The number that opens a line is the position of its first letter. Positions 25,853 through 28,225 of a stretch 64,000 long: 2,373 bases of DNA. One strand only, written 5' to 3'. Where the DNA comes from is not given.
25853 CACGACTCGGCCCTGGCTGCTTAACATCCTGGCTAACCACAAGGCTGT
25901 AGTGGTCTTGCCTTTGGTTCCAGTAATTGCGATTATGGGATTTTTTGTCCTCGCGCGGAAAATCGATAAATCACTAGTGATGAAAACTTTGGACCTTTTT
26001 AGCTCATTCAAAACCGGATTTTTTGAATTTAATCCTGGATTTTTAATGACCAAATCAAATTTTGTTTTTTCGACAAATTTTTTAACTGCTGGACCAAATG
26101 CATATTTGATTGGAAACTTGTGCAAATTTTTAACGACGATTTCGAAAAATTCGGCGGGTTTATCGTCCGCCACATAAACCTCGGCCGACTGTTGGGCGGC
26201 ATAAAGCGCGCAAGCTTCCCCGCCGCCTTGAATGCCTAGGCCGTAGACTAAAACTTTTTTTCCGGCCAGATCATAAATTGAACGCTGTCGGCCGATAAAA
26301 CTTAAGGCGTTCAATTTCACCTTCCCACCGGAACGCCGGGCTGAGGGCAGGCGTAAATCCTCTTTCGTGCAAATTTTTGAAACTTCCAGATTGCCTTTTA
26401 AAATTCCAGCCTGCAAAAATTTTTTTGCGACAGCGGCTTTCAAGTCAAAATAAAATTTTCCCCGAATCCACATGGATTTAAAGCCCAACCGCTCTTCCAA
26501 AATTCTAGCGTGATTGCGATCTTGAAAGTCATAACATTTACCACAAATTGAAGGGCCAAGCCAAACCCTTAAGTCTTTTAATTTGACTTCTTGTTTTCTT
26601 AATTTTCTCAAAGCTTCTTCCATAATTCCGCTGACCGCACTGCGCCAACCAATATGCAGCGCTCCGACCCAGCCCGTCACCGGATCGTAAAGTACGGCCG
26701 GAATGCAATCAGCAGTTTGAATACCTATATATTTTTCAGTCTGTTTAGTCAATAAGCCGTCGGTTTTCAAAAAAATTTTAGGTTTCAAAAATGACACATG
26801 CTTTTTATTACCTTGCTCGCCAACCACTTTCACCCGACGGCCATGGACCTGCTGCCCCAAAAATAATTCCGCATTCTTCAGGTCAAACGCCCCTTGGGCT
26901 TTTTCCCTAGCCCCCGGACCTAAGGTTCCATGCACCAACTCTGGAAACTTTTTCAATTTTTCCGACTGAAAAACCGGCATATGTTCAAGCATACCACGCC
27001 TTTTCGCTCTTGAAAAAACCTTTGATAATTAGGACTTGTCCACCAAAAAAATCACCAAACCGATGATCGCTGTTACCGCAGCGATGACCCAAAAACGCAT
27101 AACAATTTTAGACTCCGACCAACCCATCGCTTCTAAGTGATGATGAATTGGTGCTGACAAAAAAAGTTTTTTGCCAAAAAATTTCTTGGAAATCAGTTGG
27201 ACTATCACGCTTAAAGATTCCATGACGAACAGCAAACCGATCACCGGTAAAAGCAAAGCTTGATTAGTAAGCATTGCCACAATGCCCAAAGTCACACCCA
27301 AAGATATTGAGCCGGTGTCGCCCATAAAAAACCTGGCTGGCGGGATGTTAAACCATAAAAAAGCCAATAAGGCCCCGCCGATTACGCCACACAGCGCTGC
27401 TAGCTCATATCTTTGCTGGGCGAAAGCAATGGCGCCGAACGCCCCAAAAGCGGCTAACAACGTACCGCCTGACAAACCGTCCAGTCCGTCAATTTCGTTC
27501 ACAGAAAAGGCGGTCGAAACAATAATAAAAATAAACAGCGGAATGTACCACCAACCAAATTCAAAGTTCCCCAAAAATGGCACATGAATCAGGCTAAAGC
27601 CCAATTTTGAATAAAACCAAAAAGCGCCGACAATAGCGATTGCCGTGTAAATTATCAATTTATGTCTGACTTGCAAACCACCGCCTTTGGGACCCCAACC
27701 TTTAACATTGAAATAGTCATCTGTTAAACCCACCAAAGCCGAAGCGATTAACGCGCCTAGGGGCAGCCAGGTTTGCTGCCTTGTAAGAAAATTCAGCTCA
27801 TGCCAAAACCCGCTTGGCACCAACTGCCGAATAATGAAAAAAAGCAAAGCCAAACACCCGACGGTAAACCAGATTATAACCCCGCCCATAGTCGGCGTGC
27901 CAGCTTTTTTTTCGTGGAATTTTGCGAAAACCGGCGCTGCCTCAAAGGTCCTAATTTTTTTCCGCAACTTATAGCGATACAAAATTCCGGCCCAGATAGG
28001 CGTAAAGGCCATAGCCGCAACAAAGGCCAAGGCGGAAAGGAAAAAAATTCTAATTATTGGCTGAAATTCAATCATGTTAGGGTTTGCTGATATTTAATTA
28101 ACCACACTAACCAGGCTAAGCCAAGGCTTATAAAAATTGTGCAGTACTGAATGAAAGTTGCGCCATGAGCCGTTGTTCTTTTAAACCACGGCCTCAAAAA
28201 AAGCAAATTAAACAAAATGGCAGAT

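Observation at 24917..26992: PgeF/YfiH peptidoglycan-editing domain translationally fused to MurD inside the dcw cluster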

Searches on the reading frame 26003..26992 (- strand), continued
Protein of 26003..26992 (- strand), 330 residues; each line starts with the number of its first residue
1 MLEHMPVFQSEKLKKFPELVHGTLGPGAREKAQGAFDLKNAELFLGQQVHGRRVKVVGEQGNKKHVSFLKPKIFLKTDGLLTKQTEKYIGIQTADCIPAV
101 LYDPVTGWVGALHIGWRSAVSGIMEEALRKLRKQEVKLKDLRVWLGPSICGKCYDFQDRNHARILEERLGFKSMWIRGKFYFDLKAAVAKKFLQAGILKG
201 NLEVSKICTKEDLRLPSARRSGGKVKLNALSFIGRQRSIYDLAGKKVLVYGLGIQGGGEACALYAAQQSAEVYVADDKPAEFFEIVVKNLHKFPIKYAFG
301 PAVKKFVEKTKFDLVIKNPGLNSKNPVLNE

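Call 76: search_protein_families(library=ncbifam, proteins=[L053:9509-10984:+, L052:2-739:+, L054:6528-7937:+, L054:4605-5834:+, P0134], max_evalue=1e-10)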
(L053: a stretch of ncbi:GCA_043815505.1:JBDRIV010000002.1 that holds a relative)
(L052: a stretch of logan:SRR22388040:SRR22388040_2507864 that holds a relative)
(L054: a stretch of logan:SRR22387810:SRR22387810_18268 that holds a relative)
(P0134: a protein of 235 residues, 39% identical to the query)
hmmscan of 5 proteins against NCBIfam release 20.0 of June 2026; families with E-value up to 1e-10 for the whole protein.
L053:9509-10984:+ (491 aa): 17 families
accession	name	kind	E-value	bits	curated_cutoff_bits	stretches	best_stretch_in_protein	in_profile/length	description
TIGR01087.1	murD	equivalog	1.5e-75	254.9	211.95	1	103-487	74-441/441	UDP-N-acetylmuramoyl-L-alanine--D-glutamate ligase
TIGR01082.1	murC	equivalog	3.9e-30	105.3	335.1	1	10-375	1-340/449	UDP-N-acetylmuramate--L-alanine ligase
TIGR01143.1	murF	subfamily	1.8e-28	99.7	288.6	1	124-444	66-393/418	UDP-N-acetylmuramoyl-tripeptide--D-alanyl-D-alanine ligase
NF001126.0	PRK00139.1-4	equivalog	2.2e-25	89.2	373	1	171-375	160-365/486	UDP-N-acetylmuramoyl-L-alanyl-D-glutamate--2,6-diaminopimelate ligase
TIGR01085.1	murE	subfamily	3.6e-24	85.5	257.3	1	204-385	178-370/472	UDP-N-acetylmuramyl-tripeptide synthetase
NF001124.0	PRK00139.1-2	equivalog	3.2e-23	82.2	476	1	125-460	102-463/500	UDP-N-acetylmuramoyl-L-alanyl-D-glutamate--2,6-diaminopimelate ligase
NF053645.1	pMurC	equivalog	1.6e-22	79.9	560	1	60-266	32-243/492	pseudomurein biosynthesis peptide ligase pMurC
NF053646.1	pMurD1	equivalog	1.3e-21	76.8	610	1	62-461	40-438/465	pseudomurein biosynthesis peptide ligase pMurD1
NF008896.0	PRK11929.1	equivalog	2.5e-21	75.2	1023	1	131-461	603-941/965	bifunctional UDP-N-acetylmuramoyl-L-alanyl-D-glutamate--2,6-diaminopimelate ligase MurE/UDP-N-acetylmuramoyl-tripeptide--D-alanyl-D-alanine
NF053647.1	pMurD2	equivalog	2.8e-15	56.1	550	0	59-273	43-239/405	pseudomurein biosynthesis peptide ligase pMurD2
NF008041.0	PRK10773.1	equivalog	4.5e-15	55.3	551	1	130-441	98-420/453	UDP-N-acetylmuramoyl-tripeptide--D-alanyl-D-alanine ligase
NF001123.0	PRK00139.1-1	equivalog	1.4e-14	53.7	586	1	205-386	198-394/493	UDP-N-acetylmuramoyl-L-alanyl-D-glutamate--2,6-diaminopimelate ligase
NF010628.0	PRK14022.1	equivalog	7.2e-14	51.4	536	1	131-489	110-481/483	UDP-N-acetylmuramoyl-L-alanyl-D-glutamate--L-lysine ligase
NF008897.0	PRK11930.1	equivalog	1.2e-13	50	804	1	118-420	93-406/822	bifunctional UDP-N-acetylmuramoyl-tripeptide:D-alanyl-D-alanine ligase/alanine racemase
TIGR02068.2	cya_phycin_syn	equivalog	3.1e-13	48.6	850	1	205-461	566-846/862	cyanophycin synthetase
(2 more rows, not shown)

L052:2-739:+ (245 aa): 4 families
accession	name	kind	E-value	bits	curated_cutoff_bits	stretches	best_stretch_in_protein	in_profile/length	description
NF002035.0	PRK00865.1-3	equivalog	2.8e-62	210.7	328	1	1-241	21-261/267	glutamate racemase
TIGR00067.1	glut_race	equivalog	2.5e-60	204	146.65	1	1-234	16-249/251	glutamate racemase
NF002034.1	PRK00865.1-1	equivalog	1.6e-28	99.7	408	1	1-208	16-224/260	glutamate racemase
NF052483.1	racemase_CuyB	equivalog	5.3e-16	59.3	190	1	39-187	65-213/225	cysteate racemase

L054:6528-7937:+ (469 aa): 15 families
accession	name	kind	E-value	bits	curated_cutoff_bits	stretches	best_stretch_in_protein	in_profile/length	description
TIGR01082.1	murC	equivalog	1e-120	403.9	335.1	1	5-468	1-448/449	UDP-N-acetylmuramate--L-alanine ligase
NF011171.0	PRK14573.1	equivalog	6.8e-72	242.5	1015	1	2-467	3-443/809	bifunctional UDP-N-acetylmuramate--L-alanine ligase/D-alanine--D-alanine ligase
TIGR01081.1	mpl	equivalog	3.2e-55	187.9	388.7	1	5-381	1-364/448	UDP-N-acetylmuramate:L-alanyl-gamma-D-glutamyl-meso-diaminopimelate ligase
NF001126.0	PRK00139.1-4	equivalog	2.2e-27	95.7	373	1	189-371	195-374/486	UDP-N-acetylmuramoyl-L-alanyl-D-glutamate--2,6-diaminopimelate ligase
NF008896.0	PRK11929.1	equivalog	2e-23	82.2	1023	1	187-328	679-825/965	bifunctional UDP-N-acetylmuramoyl-L-alanyl-D-glutamate--2,6-diaminopimelate ligase MurE/UDP-N-acetylmuramoyl-tripeptide--D-alanyl-D-alanine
TIGR01143.1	murF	subfamily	9.6e-23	80.8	288.6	1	187-369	149-329/418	UDP-N-acetylmuramoyl-tripeptide--D-alanyl-D-alanine ligase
NF001124.0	PRK00139.1-2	equivalog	1.3e-22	80.2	476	1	189-371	200-383/500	UDP-N-acetylmuramoyl-L-alanyl-D-glutamate--2,6-diaminopimelate ligase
TIGR01085.1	murE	subfamily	2e-22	79.8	257.3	1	189-371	179-364/472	UDP-N-acetylmuramyl-tripeptide synthetase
NF053645.1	pMurC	equivalog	2e-22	79.6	560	1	254-369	284-394/492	pseudomurein biosynthesis peptide ligase pMurC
TIGR01087.1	murD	equivalog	3.7e-22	79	211.95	1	9-360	5-340/441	UDP-N-acetylmuramoyl-L-alanine--D-glutamate ligase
NF053648.1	pMurE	equivalog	2.9e-19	69.2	600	1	188-366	190-356/464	pseudomurein biosynthesis peptide ligase pMurE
NF010628.0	PRK14022.1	equivalog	3.4e-17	62.3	536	1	190-371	203-373/483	UDP-N-acetylmuramoyl-L-alanyl-D-glutamate--L-lysine ligase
NF053646.1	pMurD1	equivalog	1.2e-15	57.1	610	0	189-408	186-393/465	pseudomurein biosynthesis peptide ligase pMurD1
TIGR02068.2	cya_phycin_syn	equivalog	6.8e-13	47.5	850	0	188-371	565-764/862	cyanophycin synthetase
NF010623.0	PRK14016.1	subfamily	4e-12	45.1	877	0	187-372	565-766/871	cyanophycin synthetase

L054:4605-5834:+ (409 aa): 24 families
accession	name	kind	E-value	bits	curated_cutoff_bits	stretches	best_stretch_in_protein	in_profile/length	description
TIGR01085.1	murE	subfamily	2.5e-104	349.8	257.3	1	15-404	72-471/472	UDP-N-acetylmuramyl-tripeptide synthetase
NF001126.0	PRK00139.1-4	equivalog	3.6e-101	339.1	373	1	13-406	89-484/486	UDP-N-acetylmuramoyl-L-alanyl-D-glutamate--2,6-diaminopimelate ligase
NF001124.0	PRK00139.1-2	equivalog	2.4e-89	300.4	476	1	16-406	100-494/500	UDP-N-acetylmuramoyl-L-alanyl-D-glutamate--2,6-diaminopimelate ligase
NF008896.0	PRK11929.1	equivalog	8e-83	278.8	1023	1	16-405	100-499/965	bifunctional UDP-N-acetylmuramoyl-L-alanyl-D-glutamate--2,6-diaminopimelate ligase MurE/UDP-N-acetylmuramoyl-tripeptide--D-alanyl-D-alanine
NF010628.0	PRK14022.1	equivalog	2.8e-67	227.5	536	1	13-382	96-458/483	UDP-N-acetylmuramoyl-L-alanyl-D-glutamate--L-lysine ligase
NF001123.0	PRK00139.1-1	equivalog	9.8e-67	225.7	586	1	16-404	95-489/493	UDP-N-acetylmuramoyl-L-alanyl-D-glutamate--2,6-diaminopimelate ligase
NF001130.0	PRK00139.2-4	equivalog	2.9e-52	178.1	715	2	13-162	94-247/516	UDP-N-acetylmuramoyl-L-alanyl-D-glutamate--2,6-diaminopimelate ligase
NF001129.0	PRK00139.2-3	equivalog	1.6e-44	152.2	762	1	13-393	103-503/517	UDP-N-acetylmuramoyl-L-alanyl-D-glutamate--2,6-diaminopimelate ligase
NF001127.0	PRK00139.2-1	equivalog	9e-41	140.1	997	2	177-382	295-488/520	UDP-N-acetylmuramoyl-L-alanyl-D-glutamate--2,6-diaminopimelate ligase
TIGR02068.2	cya_phycin_syn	equivalog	5.4e-33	114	850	2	207-386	683-856/862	cyanophycin synthetase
NF001131.0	PRK00139.2-5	equivalog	6.6e-31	107.7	1000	1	13-372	94-459/483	UDP-N-acetylmuramoyl-L-alanyl-D-glutamate--2,6-diaminopimelate ligase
TIGR01082.1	murC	equivalog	6.2e-30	104.6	335.1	1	29-284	101-353/449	UDP-N-acetylmuramate--L-alanine ligase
NF053645.1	pMurC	equivalog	1.2e-29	103.3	560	1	198-379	310-483/492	pseudomurein biosynthesis peptide ligase pMurC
NF010623.0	PRK14016.1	subfamily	1.7e-29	102.6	877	1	205-386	683-858/871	cyanophycin synthetase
TIGR01087.1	murD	equivalog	6.1e-29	101.4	211.95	1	94-288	148-351/441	UDP-N-acetylmuramoyl-L-alanine--D-glutamate ligase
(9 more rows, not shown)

P0134 (235 aa): 2 families
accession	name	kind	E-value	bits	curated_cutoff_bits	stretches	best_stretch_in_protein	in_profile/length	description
TIGR00726.1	TIGR00726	equivalog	2e-44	151.6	141.15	1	26-221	17-212/223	peptidoglycan editing factor PgeF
NF007998.1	PRK10723.1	equivalog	1.4e-17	64.1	369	1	27-219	40-231/243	purine nucleoside phosphorylase YfiH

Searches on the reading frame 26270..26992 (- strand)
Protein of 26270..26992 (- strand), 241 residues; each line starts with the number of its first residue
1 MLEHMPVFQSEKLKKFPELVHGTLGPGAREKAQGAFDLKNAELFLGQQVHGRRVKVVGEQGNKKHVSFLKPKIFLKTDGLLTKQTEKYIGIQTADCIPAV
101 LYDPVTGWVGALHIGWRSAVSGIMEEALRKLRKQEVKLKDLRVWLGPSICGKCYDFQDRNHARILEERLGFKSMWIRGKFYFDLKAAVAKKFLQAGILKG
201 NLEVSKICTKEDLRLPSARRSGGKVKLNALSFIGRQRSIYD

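Call 11: search_solved_structures(query=window:26270-26992:-, max_evalue=0.001, show_alignments=4)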
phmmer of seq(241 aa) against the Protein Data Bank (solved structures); distinct sequences matched with E-value up to 0.001: 11.
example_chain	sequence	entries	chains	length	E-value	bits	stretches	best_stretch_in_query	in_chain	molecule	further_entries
6dzd_A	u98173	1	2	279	6e-20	74.8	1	45-235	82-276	hypothetical protein YfiH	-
7fbg_A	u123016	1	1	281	1e-19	74.1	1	45-235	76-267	Purine nucleoside phosphorylase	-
1t8h_A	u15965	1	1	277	1.3e-14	57.3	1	47-237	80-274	YlmD protein sequence homologue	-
6t0y_A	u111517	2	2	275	1.3e-14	57.3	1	47-237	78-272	Polyphenol oxidase | YlmD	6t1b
1xfj_A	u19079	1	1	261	7.5e-09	38.5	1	78-199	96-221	conserved hypothetical protein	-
1u05_A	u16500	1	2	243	8.6e-07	31.7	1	79-156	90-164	orf, conserved hypothetical protein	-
1xaf_A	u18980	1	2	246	8.8e-07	31.7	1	79-156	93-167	orf, conserved hypothetical protein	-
1rv9_A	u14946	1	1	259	1.9e-06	30.6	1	89-194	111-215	conserved hypothetical protein NMB0706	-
1z9t_A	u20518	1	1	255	4.4e-06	29.4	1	79-156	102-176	Hypothetical UPF0124 protein yfiH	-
1rw0_A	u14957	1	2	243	8.7e-06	28.4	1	77-156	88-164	conserved hypothetical protein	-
7f3v_A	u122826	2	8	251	7.7e-05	25.3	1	79-156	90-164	Purine nucleoside phosphorylase YfiH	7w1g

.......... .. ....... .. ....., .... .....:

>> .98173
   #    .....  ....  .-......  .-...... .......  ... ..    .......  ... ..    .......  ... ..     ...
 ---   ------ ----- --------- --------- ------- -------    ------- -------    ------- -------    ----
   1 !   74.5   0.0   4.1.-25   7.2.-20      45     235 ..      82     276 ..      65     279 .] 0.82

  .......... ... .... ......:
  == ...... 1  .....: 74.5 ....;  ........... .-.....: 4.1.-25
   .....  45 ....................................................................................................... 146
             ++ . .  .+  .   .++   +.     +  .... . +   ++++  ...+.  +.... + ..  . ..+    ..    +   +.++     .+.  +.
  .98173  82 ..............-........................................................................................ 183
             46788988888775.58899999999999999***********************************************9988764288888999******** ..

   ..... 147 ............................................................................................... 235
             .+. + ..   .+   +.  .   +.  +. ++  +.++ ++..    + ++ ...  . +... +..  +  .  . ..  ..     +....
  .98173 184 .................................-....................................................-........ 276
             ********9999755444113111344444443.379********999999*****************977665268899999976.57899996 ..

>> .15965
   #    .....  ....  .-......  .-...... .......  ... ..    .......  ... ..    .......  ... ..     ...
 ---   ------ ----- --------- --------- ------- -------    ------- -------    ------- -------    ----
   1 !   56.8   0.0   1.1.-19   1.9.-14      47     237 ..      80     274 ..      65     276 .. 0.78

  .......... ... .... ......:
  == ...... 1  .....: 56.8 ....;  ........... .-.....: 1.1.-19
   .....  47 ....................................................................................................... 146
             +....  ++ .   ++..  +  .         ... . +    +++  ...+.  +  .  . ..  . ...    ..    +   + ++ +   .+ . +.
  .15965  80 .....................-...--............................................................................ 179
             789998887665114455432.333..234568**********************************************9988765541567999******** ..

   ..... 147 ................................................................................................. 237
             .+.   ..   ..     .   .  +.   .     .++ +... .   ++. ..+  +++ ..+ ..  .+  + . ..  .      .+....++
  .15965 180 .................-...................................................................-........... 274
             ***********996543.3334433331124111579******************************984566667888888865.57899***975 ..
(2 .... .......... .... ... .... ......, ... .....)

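Call 26: find_homologous_proteins(query=window:26285-26992:-, max_evalue=0.00001)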
Query seq(236 aa) (236 aa): 10 proteins with E <= 0.00001 among 587 candidates.
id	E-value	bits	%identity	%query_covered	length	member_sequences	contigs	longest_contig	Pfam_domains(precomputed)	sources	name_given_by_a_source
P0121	1.1e-22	99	32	89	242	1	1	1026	PF02578.21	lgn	-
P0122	1.3e-18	85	27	92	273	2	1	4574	PF02578.21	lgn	-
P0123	6.8e-18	83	34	85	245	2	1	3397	PF02578.21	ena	-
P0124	2.2e-15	75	35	64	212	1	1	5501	PF02578.21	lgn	-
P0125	6.2e-14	70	29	94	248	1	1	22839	PF02578.21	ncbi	-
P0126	1.8e-12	65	30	87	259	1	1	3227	PF02578.21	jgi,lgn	-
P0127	1.5e-11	62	29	87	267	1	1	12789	PF02578.21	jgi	-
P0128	3.5e-11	61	30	87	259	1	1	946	PF02578.21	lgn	-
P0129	9.4e-9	53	27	86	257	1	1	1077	PF02578.21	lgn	-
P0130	7.2e-6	44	28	69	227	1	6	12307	PF02578.21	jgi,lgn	jgi:polyphenol oxidase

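Call 77: predict_structure(alignment_id=A4)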
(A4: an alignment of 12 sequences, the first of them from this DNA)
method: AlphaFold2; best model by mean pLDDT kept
length: 238 residues; sequences in the alignment: 12
mean_pLDDT: 89.3   pTM: 0.89
mean pLDDT of the five models: 89.3, 89.2, 88.8, 88.4, 87.8
residues with pLDDT >= 90: 171; 70-90: 37; 50-70: 26; < 50: 4
segments of 3 or more residues with pLDDT < 50: 1-3
pLDDT, mean of each block of 10 residues (from residue 1): 68 95 83 69 86 86 53 81 92 95 98 97 98 98 98 97 98 98 98 98 97 92 81 89
secondary structure, 60 per line:
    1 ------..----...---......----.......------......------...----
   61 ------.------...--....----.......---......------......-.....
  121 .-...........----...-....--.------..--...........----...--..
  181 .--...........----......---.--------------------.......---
elements in order: E19-24 H29-35 E42-47 E54-56 E74-76 E79-82 E87-93 E97-102 E109-114 H116-121 H123-133 E142-145 H159-169 E174-176 E179-181 H184-194 E202-204 E229-235

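Call 79: fold_search(model_id=the predicted structure, library=pdb)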
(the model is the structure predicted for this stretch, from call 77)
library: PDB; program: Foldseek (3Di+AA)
matches with E <= 10: 172; with E <= 0.001: 19
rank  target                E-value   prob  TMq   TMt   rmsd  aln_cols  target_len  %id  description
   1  6dzd_B                5.3e-19  1.00  0.82  0.74   3.3       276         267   24  Crystal structure of Bacillus licheniformis hypothetical protein YfiH (released 2019-09-11)
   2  7fbg                  6.3e-19  1.00  0.83  0.75   3.8       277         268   24  Kinetic and structural analysis by Peptidoglycan editing factor from Bacillus cereus ATCC 14579 (released 2022-07-13)
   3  6dzd_A                1.4e-18  1.00  0.79  0.71   3.0       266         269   24  Crystal structure of Bacillus licheniformis hypothetical protein YfiH (released 2019-09-11)
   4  1t8h                  1.8e-18  1.00  0.79  0.70   3.9       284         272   25  1.8 A CRYSTAL STRUCTURE OF AN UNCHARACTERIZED B. STEAROTHERMOPHILUS PROTEIN (released 2004-05-18)
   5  6t0y                  2.7e-18  1.00  0.81  0.72   3.2       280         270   23  Crystal structure of YlmD from Geobacillus stearothermophilus (released 2020-01-29)
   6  6t1b                  3.9e-18  1.00  0.82  0.72   3.3       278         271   24  Crystal structure of YlmD from Geobacillus stearothermophilus in complex with inosine (released 2020-01-29)
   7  1xfj                  2.5e-16  1.00  0.81  0.76   3.1       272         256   22  Crystal structure of protein CC_0490 from Caulobacter crescentus, Pfam DUF152 (released 2004-09-21)
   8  1rw0_A                3.0e-16  1.00  0.79  0.77   2.7       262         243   18  Crystal structure of protein yfiH from Salmonella enterica serovar Typhi, Pfam DUF152 (released 2004-08-17)
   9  1z9t                  1.7e-15  1.00  0.77  0.77   2.8       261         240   16  CRYSTAL STRUCTURE OF A PUTATIVE LACCASE (YFIH) FROM ESCHERICHIA COLI AT 1.54 A RESOLUTION (released 2005-04-12)
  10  1rv9                  2.1e-15  1.00  0.70  0.69   3.2       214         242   20  Crystal Structure of Neisseria meningitidis protein NMB0706, Pfam DUF152 (released 2004-08-17)
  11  1xaf_B                2.1e-15  1.00  0.78  0.77   2.9       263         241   17  Crystal Structure of Protein of Unknown Function YfiH from Shigella flexneri 2a str. 2457T (released 2004-08-31)
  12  7f3v_B                2.4e-15  1.00  0.78  0.77   3.2       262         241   16  Crystal structure of YfiH with C107A mutation in complex with endogenous UDP-MurNAc (released 2021-12-29)
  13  1xaf_A                3.7e-15  1.00  0.75  0.74   3.2       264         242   18  Crystal Structure of Protein of Unknown Function YfiH from Shigella flexneri 2a str. 2457T (released 2004-08-31)
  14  7w1g_C                6.0e-15  1.00  0.79  0.77   3.1       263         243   16  Crystal structure of YfiH with C107A mutation in complex with UDP-MurNAc-L-Serine (released 2021-12-29)
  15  7f3v_A                6.0e-15  1.00  0.78  0.77   2.8       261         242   16  Crystal structure of YfiH with C107A mutation in complex with endogenous UDP-MurNAc (released 2021-12-29)
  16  7f3v_C                6.0e-15  1.00  0.76  0.76   3.0       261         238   17  Crystal structure of YfiH with C107A mutation in complex with endogenous UDP-MurNAc (released 2021-12-29)
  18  7f3v_D                1.7e-14  1.00  0.77  0.78   2.6       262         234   16  Crystal structure of YfiH with C107A mutation in complex with endogenous UDP-MurNAc (released 2021-12-29)
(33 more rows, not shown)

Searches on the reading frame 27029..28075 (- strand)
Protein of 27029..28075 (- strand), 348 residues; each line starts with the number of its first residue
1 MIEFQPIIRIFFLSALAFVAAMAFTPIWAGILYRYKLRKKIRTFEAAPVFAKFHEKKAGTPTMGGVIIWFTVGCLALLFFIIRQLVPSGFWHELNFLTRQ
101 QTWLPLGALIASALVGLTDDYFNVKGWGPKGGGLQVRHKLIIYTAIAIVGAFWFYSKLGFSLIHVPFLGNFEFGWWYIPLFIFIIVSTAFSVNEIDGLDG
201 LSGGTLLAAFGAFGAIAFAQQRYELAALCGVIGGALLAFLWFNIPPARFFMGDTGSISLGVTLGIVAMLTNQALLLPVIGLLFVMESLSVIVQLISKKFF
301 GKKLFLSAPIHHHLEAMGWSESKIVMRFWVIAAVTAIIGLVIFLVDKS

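Call 3: search_protein_families(library=pfam, proteins=[window:27029-28075:-], max_evalue=0.01)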
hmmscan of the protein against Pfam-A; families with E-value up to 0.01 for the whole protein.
window:27029-28075:- (348 aa): 2 families
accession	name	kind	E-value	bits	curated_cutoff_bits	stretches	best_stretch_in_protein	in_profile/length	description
PF00953.26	Glycos_transf_4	-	1.9e-32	112.9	27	1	106-269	5-158/160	Glycosyl transferase family 4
PF10555.14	MraY_sig1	-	1e-05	25.2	20.1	1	57-68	1-12/13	Phospho-N-acetylmuramoyl-pentapeptide-transferase signature 1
